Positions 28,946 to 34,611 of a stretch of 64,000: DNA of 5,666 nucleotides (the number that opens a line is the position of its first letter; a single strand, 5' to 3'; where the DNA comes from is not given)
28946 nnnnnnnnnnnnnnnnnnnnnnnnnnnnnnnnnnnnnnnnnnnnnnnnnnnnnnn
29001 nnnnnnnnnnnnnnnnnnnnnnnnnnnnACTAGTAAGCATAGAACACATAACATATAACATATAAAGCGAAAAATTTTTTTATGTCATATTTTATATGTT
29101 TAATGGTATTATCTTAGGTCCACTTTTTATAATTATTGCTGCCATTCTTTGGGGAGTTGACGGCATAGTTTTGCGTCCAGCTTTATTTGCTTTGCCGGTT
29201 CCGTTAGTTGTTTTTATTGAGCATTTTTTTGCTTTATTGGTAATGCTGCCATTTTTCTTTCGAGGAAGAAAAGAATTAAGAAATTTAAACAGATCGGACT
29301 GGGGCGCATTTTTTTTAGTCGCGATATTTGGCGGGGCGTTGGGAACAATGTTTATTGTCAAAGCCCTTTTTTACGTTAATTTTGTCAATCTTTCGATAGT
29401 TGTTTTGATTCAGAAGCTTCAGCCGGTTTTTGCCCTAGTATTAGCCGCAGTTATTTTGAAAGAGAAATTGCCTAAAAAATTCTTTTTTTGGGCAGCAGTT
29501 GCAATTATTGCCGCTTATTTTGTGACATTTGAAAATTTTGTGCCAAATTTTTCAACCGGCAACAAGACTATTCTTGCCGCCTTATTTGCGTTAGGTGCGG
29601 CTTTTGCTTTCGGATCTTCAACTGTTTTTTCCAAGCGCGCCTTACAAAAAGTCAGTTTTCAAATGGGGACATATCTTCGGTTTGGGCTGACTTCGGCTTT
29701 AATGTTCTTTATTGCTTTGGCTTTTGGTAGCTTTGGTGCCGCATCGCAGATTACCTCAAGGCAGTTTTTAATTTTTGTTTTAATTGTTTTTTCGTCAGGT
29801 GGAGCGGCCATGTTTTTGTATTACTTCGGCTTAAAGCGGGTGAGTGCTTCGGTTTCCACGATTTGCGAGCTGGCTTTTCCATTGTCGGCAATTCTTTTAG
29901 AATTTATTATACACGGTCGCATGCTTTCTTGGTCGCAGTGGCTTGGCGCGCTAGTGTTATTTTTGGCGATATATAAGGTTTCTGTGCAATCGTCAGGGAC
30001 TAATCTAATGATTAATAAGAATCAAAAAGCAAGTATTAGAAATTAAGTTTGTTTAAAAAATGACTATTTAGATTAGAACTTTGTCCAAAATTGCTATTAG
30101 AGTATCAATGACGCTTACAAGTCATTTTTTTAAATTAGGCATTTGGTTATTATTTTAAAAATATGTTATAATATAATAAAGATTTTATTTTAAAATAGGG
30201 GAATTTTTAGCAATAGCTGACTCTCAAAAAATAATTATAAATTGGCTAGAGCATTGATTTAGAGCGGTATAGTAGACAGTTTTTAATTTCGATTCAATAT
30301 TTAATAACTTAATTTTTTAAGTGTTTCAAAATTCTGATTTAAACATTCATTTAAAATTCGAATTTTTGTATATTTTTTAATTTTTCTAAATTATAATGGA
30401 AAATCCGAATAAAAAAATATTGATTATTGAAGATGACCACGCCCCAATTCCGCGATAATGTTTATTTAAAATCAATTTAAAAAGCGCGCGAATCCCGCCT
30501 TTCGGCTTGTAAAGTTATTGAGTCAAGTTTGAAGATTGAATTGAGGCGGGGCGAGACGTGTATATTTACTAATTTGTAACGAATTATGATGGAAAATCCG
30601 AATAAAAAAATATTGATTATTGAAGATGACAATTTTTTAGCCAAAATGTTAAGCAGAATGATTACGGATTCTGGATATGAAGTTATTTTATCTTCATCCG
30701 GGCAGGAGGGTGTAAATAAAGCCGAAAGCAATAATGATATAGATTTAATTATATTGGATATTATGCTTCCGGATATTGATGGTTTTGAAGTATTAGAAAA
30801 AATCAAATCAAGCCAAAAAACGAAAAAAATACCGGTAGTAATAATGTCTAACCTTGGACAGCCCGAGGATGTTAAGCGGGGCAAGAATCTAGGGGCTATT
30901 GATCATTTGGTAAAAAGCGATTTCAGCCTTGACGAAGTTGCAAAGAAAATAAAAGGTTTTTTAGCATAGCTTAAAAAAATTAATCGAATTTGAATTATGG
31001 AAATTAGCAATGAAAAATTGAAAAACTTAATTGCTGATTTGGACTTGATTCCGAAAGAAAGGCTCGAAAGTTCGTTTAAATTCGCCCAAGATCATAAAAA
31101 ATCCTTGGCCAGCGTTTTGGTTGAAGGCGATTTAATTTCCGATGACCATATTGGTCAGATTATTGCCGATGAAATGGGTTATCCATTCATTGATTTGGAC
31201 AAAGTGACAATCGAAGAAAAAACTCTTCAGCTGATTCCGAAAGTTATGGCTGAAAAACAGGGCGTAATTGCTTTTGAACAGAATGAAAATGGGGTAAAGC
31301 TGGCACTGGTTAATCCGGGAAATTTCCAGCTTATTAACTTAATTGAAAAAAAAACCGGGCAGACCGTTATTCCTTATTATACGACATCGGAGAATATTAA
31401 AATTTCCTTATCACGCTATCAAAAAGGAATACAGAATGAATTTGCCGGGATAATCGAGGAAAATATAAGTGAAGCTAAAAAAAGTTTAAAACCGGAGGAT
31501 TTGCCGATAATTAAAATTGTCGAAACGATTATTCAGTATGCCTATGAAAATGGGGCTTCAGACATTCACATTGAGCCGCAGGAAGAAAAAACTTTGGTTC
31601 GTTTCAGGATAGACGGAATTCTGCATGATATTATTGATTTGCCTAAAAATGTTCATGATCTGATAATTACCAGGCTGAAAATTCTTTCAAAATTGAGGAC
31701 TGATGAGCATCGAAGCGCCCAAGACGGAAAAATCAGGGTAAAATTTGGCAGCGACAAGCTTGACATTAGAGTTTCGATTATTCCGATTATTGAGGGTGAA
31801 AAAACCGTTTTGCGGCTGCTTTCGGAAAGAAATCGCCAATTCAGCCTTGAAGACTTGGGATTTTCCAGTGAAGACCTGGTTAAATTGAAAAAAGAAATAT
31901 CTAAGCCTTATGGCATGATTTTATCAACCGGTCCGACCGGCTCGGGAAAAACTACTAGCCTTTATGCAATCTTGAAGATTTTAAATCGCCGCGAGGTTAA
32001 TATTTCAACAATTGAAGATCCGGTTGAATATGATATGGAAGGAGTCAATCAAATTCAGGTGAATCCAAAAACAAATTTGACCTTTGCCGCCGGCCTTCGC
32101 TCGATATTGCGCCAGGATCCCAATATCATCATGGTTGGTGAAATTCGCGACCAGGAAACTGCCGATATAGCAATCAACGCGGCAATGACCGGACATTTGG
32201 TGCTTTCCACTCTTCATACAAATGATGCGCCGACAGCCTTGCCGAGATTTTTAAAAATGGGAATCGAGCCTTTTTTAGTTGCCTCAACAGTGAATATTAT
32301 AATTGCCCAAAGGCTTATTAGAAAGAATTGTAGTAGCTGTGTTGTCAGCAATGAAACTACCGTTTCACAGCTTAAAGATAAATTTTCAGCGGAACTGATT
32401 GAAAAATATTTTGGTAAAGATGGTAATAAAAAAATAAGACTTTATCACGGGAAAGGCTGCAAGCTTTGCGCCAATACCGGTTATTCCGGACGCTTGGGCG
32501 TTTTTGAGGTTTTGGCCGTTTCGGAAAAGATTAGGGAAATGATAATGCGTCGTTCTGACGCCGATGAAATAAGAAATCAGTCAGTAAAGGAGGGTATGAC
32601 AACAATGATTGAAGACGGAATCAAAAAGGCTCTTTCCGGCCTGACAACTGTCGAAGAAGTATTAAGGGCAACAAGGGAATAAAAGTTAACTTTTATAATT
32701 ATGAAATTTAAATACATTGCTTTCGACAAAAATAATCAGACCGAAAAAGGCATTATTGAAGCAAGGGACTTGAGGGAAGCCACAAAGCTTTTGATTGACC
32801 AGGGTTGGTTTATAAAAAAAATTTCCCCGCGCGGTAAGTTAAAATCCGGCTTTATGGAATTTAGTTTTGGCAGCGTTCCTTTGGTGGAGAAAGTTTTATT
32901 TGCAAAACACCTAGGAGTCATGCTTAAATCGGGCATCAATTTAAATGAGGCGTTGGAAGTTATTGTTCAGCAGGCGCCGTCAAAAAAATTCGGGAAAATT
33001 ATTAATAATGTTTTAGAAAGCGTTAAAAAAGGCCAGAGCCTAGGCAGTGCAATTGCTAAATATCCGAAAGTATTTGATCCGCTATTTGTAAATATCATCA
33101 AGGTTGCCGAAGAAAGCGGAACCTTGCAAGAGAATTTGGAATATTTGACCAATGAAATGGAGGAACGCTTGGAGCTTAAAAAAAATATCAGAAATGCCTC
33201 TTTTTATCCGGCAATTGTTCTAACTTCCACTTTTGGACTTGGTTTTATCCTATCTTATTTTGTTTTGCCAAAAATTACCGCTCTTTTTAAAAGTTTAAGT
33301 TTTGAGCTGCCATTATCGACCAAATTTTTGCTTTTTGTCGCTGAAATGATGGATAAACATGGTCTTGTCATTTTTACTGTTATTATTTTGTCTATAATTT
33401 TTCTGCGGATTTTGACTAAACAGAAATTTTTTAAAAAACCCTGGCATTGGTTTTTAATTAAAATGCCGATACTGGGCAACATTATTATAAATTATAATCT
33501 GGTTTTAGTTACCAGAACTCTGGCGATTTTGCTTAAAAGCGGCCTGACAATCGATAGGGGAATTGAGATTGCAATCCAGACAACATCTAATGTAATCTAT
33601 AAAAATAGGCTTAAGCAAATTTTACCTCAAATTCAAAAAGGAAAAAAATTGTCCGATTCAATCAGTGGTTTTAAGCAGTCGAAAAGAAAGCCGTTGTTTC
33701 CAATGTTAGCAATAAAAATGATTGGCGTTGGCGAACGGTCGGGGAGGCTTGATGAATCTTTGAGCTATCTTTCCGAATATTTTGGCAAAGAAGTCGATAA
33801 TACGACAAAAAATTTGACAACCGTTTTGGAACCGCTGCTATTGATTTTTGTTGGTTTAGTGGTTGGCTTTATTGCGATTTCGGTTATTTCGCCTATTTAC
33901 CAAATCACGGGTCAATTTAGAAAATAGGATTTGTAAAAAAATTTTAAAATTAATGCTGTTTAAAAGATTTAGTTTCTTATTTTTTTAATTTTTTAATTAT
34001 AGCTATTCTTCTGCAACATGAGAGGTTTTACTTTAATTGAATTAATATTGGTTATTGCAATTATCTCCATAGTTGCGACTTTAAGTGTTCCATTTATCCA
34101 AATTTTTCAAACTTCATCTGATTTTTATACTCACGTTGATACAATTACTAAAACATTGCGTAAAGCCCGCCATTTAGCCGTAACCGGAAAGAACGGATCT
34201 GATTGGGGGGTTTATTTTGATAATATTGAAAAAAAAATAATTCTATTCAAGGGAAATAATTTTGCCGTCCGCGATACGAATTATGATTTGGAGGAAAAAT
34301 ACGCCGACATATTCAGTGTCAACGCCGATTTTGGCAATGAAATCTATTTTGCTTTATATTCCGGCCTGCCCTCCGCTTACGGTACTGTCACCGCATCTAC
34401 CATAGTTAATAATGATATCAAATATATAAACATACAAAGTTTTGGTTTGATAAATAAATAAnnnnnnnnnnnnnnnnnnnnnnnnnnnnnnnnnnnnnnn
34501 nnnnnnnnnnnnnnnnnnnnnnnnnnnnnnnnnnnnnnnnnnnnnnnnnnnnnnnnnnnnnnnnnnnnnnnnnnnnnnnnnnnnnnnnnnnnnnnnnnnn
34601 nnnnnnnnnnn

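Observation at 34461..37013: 850-aa pilin-like protein with two near-identical 262-aa Cys-rich repeats (about 427 bp identical except 2 nt)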

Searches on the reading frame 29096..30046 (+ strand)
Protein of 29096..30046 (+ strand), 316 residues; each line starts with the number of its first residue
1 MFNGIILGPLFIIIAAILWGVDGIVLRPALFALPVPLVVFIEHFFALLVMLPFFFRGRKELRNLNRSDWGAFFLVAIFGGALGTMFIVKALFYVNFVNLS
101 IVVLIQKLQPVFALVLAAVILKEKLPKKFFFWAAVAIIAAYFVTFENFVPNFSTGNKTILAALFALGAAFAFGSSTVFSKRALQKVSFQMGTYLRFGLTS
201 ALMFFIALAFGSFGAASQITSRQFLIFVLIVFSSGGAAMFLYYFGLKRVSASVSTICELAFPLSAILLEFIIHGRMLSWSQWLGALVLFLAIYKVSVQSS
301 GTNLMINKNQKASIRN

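Call 6: search_protein_families(library=pfam, proteins=[window:29096-30046:+], max_evalue=0.01)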
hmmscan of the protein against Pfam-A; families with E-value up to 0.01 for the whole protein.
window:29096-30046:+ (316 aa): 1 family
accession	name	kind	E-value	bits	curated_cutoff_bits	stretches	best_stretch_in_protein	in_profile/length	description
PF00892.27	EamA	-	6.3e-37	127.3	28.2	2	7-144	2-134/135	EamA-like transporter family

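Call 7: search_protein_families(library=ncbifam, proteins=[window:29096-30046:+], max_evalue=0.01)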
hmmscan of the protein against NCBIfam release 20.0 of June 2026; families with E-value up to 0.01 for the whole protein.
window:29096-30046:+ (316 aa): 1 family
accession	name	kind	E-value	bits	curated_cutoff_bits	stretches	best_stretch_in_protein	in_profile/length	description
TIGR00950.1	2A78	equivalog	3.4e-24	85.7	230.2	1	19-291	1-262/264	carboxylate/amino acid/amine transporter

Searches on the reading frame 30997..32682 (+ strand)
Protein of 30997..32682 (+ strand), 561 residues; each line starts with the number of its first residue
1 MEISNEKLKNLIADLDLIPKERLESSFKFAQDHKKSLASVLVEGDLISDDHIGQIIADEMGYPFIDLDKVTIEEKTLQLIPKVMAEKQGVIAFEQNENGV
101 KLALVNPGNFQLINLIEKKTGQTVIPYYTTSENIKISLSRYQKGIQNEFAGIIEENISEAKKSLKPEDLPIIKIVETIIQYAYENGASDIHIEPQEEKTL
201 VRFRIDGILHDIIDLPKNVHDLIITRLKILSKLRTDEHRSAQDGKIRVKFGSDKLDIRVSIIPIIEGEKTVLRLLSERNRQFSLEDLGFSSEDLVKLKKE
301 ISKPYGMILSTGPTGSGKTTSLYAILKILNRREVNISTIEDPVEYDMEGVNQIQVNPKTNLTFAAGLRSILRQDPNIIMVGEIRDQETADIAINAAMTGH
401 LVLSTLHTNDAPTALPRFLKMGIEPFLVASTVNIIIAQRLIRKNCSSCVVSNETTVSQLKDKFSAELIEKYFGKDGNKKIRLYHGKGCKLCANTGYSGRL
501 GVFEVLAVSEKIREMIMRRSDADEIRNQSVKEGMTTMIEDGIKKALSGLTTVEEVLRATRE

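Call 6: search_protein_families(library=pfam, proteins=[window:30997-32682:+], max_evalue=0.01)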
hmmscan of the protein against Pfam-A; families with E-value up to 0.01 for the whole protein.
window:30997-32682:+ (561 aa): 3 families
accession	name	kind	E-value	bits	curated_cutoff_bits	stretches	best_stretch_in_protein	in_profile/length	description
PF00437.27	T2SSE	-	5.8e-131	437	24.9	1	167-557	4-370/370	Type II/IV secretion system protein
PF05157.20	MshEN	-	1.3e-13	51.2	23.1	1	60-144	1-86/90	MshEN domain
PF01202.28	SKI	-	0.0013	19.3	22.1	1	52-100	8-54/159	Shikimate kinase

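Call 7: search_protein_families(library=ncbifam, proteins=[window:30997-32682:+], max_evalue=0.01)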
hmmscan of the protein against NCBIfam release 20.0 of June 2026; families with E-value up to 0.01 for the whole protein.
window:30997-32682:+ (561 aa): 22 families
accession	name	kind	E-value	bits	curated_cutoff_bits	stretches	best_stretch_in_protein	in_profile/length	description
TIGR02538.1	type_IV_pilB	equivalog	1.3e-167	558.8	675.65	1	8-560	2-563/564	type IV-A pilus assembly ATPase PilB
TIGR02533.1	type_II_gspE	equivalog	8.5e-158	526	630.25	1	80-559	4-486/486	type II secretion system ATPase GspE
NF053534.1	T4PilAsmATPsTfpB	equivalog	3.9e-136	454.8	850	1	47-558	63-581/584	type IV pilus assembly ATPase TfpB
NF007755.0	PRK10436.1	equivalog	8.4e-130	433.5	617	1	86-558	15-458/465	type II secretion system protein GspE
NF041000.1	ATPase_ComGA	equivalog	5.8e-76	255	300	1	177-442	2-266/267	competence type IV pilus ATPase ComGA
TIGR01420.1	pilT_fam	subfamily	3.1e-51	174.6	319.1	1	176-443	3-270/343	PilT/PilU family type 4a pilus ATPase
TIGR02525.1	plasmid_TraJ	equivalog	4.7e-25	88.3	368.3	1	303-443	147-300/372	plasmid transfer ATPase TraJ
TIGR02524.1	dot_icm_DotB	equivalog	9.6e-20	71.1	463.3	1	301-441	130-279/358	Dot/Icm type IV secretion system ATPase DotB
NF058587.1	archaellum_moto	equivalog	6.7e-18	64.7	550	1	309-488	279-465/527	archaellum flagellar ATPase motor FlaI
TIGR02782.1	TrbB_P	equivalog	8.8e-15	54.8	304.55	1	308-436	139-276/303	P-type conjugative transfer ATPase TrbB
NF010469.0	PRK13894.1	subfamily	1.3e-13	51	508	1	306-419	150-265/320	conjugal transfer ATPase TrbB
TIGR03819.1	heli_sec_ATPase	hypoth_equivalog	1.8e-13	50.4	373.15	1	219-417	96-296/340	TadA family conjugal transfer-associated ATPase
TIGR02788.1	VirB11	equivalog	3.3e-13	49.3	249.95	1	300-421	140-265/308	P-type DNA transfer ATPase VirB11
NF010407.0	PRK13833.1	subfamily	3.9e-11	43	499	1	295-421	135-262/323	conjugal transfer protein TrbB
NF053672.1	bindosome_BasE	exception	1.6e-08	33.7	1000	1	310-410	275-380/512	bindosome assembly system ATPase subunit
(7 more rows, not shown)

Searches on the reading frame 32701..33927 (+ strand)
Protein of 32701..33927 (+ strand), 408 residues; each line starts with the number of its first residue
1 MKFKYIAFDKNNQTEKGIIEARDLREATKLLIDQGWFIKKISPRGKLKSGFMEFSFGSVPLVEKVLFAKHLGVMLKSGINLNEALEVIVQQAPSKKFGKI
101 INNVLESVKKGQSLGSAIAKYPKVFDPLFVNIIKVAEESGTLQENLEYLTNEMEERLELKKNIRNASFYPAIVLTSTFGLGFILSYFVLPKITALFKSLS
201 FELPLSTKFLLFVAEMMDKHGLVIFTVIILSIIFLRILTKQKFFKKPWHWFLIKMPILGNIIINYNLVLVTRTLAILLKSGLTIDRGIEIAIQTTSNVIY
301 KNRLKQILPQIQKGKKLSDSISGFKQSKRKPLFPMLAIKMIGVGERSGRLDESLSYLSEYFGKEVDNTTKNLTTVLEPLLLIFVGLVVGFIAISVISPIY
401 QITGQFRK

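Call 6: search_protein_families(library=pfam, proteins=[window:32701-33927:+], max_evalue=0.01)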
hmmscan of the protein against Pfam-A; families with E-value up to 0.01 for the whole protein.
window:32701-33927:+ (408 aa): 1 family
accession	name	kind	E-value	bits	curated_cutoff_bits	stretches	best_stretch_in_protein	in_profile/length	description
PF00482.28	T2SSF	-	1.4e-56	190.3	25.2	2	67-190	1-125/125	Type II secretion system (T2SS), protein F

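Call 7: search_protein_families(library=ncbifam, proteins=[window:32701-33927:+], max_evalue=0.01)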
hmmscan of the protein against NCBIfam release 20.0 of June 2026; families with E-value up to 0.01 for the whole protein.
window:32701-33927:+ (408 aa): 6 families
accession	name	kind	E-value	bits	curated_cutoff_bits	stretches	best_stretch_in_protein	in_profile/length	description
TIGR02120.1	GspF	equivalog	1.9e-87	294.1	424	1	3-403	1-398/401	type II secretion system inner membrane protein GspF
NF052607.1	T4PiliAsmPilCThrm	equivalog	9.9e-70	235.6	700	1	3-406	4-404/406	type IV pilus assembly protein PilC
NF007861.0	PRK10573.1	equivalog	3.9e-69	233.7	401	1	63-403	60-395/401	protein transport protein HofC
NF052606.1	T4PiliAsmPilCMyx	equivalog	1.6e-63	215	700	1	2-405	21-417/419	type IV pilus assembly protein PilC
NF047826.1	T3SSXpsF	equivalog_domain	3.3e-54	184.2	650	1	3-404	4-402/405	type II secretion system protein XpsF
NF041012.2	T4P_ComGB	equivalog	1.6e-43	149.3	240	1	64-402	3-330/332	competence type IV pilus assembly protein ComGB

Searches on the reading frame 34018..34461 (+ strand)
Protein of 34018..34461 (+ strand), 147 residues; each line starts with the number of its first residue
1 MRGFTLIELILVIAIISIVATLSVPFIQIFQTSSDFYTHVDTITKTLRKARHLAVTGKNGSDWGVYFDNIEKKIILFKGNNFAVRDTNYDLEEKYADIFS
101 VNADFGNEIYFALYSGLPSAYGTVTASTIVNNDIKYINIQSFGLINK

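Call 6: search_protein_families(library=pfam, proteins=[window:34018-34461:+], max_evalue=0.01)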
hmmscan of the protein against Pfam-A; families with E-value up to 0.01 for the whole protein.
window:34018-34461:+ (147 aa): 1 family
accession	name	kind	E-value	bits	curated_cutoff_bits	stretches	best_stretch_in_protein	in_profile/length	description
PF07963.17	N_methyl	-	3.8e-06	26.7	21.2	1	2-22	5-25/27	Prokaryotic N-terminal methylation motif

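Call 7: search_protein_families(library=ncbifam, proteins=[window:34018-34461:+], max_evalue=0.01)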
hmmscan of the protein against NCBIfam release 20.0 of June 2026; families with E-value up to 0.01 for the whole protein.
window:34018-34461:+ (147 aa): 12 families
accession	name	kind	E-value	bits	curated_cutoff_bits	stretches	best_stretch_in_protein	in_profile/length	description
TIGR01708.2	typeII_sec_gspH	equivalog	2e-07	31.1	80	1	2-79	2-77/169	type II secretion system minor pseudopilin GspH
TIGR02532.1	IV_pilin_GFxxxE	domain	3.3e-07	29.8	16.3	1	2-22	2-22/24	prepilin-type N-terminal cleavage/methylation domain-containing protein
NF040982.1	ComGD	equivalog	5.7e-07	30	70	1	2-120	2-112/139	competence type IV pilus minor pilin ComGD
NF041775.1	typeIV_PilA_Myxo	equivalog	8.1e-07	29.2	400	1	2-47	11-55/214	type IV pilin protein PilA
TIGR02596.1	TIGR02596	subfamily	2.5e-06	27.7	70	1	4-56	1-53/196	Verru_Chthon cassette protein D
NF007862.0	PRK10574.1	equivalog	5.8e-06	26.5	138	1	2-30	5-33/145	prepilin peptidase-dependent pilin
NF040999.1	pilin_ComGC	equivalog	8.7e-05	22.7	75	1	2-27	2-27/84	competence type IV pilus major pilin ComGC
TIGR01710.1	typeII_sec_gspG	equivalog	0.00051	20.1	88.85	1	2-34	1-33/134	type II secretion system major pseudopilin GspG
NF041002.1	pilin_ComGF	equivalog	0.00076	19.7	80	1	2-33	2-33/139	competence type IV pilus minor pilin ComGF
NF041013.1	T4P_ComGE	equivalog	0.00078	19.5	49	1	2-33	4-35/83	competence type IV pilus minor pilin ComGE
NF007800.0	PRK10506.1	equivalog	0.001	18.9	158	1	2-55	9-62/163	prepilin peptidase-dependent protein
NF047827.1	T3SSXpsH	equivalog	0.0039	17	160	1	2-56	1-55/145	type II secretion system protein XpsH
